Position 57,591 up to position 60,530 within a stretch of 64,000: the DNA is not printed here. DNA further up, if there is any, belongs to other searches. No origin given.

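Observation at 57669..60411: Two inverted 27-bp TIR mini-elements, each with its own 8-bp target-site-duplication-like repeat, bracket the whole permuted-GH3 gene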

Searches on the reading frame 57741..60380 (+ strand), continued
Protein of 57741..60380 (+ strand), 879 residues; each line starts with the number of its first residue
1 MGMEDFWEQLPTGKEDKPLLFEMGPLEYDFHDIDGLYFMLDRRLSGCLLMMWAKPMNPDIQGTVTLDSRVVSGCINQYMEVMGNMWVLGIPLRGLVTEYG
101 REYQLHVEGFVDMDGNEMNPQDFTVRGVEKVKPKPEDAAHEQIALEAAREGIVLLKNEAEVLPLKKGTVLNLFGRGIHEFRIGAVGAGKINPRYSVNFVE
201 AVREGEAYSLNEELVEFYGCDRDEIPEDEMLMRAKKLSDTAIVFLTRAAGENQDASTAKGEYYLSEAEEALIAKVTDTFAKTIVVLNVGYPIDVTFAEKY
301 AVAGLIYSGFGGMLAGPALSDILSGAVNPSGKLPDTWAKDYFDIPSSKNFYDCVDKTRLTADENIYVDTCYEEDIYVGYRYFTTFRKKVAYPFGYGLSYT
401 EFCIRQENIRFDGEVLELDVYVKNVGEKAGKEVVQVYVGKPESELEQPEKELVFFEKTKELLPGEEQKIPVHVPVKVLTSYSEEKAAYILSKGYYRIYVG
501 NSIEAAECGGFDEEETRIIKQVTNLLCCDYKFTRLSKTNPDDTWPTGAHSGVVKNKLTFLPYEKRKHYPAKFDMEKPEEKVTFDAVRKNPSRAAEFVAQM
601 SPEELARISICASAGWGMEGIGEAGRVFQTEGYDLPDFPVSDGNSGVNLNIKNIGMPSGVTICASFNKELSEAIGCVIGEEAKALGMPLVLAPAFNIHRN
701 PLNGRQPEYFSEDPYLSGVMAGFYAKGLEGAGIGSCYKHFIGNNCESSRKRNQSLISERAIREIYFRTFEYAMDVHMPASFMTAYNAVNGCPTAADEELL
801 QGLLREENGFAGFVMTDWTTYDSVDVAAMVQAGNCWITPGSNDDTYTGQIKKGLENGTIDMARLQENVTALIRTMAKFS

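Call 31: find_encoding_contigs(protein=P0129, flank=1500, max_places=4)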
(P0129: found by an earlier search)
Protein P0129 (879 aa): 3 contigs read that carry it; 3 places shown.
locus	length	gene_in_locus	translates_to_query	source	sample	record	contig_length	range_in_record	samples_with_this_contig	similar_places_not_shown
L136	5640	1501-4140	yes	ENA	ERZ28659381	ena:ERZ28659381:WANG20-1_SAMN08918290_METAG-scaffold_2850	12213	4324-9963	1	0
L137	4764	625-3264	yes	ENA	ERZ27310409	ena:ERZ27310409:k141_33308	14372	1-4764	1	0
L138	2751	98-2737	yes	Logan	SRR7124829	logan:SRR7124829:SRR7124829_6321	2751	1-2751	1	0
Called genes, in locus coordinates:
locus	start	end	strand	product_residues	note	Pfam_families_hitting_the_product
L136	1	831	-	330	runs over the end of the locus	PF01609:DDE_Tnp_1 (weak)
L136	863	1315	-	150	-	-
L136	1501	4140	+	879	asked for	PF01915:Glyco_hydro_3_C, PF14310:Fn3-like, PF00933:Glyco_hydro_3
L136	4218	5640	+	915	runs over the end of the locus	PF25788:Ig_Rha78A_N, PF08531:Bac_rhamnosid_N, PF05592:Bac_rhamnosid, PF17389:Bac_rhamnosid6H, PF17390:Bac_rhamnosid_C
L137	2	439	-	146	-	?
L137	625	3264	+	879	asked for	PF01915:Glyco_hydro_3_C, PF14310:Fn3-like, PF00933:Glyco_hydro_3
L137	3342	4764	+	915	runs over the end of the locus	PF25788:Ig_Rha78A_N, PF08531:Bac_rhamnosid_N, PF05592:Bac_rhamnosid, PF17389:Bac_rhamnosid6H, PF17390:Bac_rhamnosid_C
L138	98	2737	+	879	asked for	PF01915:Glyco_hydro_3_C, PF14310:Fn3-like, PF00933:Glyco_hydro_3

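Call 76: find_encoding_contigs(protein=P0132, flank=1500, max_places=6)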
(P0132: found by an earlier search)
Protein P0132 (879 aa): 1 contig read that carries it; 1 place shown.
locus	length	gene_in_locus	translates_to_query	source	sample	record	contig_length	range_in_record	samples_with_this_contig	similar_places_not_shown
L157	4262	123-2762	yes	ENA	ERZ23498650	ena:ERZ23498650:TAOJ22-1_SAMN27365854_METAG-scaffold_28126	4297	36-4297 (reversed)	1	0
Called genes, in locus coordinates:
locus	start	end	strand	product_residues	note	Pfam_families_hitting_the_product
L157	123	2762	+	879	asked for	PF01915:Glyco_hydro_3_C, PF14310:Fn3-like, PF00933:Glyco_hydro_3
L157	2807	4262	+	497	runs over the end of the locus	?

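Call 77: find_encoding_contigs(protein=P0124, flank=1500, max_places=6)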
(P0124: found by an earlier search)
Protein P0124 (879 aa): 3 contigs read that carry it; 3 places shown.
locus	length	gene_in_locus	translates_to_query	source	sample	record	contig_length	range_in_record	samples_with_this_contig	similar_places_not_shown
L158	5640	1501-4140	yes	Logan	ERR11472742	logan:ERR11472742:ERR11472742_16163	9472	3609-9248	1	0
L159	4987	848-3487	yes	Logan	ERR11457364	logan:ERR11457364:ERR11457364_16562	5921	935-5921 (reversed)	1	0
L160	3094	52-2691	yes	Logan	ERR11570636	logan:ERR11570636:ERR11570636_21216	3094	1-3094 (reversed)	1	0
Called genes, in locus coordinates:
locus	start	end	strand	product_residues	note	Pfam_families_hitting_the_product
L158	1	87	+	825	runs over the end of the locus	PF02837:Glyco_hydro_2_N, PF22666:Glyco_hydro_2_N2, PF00703:Glyco_hydro_2, PF02836:Glyco_hydro_2_C, PF16355:DUF4982, PF18565:Glyco_hydro2_C5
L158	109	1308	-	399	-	PF12833:HTH_18, PF00165:HTH_AraC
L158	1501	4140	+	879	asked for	PF01915:Glyco_hydro_3_C, PF14310:Fn3-like, PF00933:Glyco_hydro_3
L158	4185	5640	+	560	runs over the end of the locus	?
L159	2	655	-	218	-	?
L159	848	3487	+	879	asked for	PF01915:Glyco_hydro_3_C, PF14310:Fn3-like, PF00933:Glyco_hydro_3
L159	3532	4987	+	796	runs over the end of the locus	?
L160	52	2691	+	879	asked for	PF01915:Glyco_hydro_3_C, PF14310:Fn3-like, PF00933:Glyco_hydro_3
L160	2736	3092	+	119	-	?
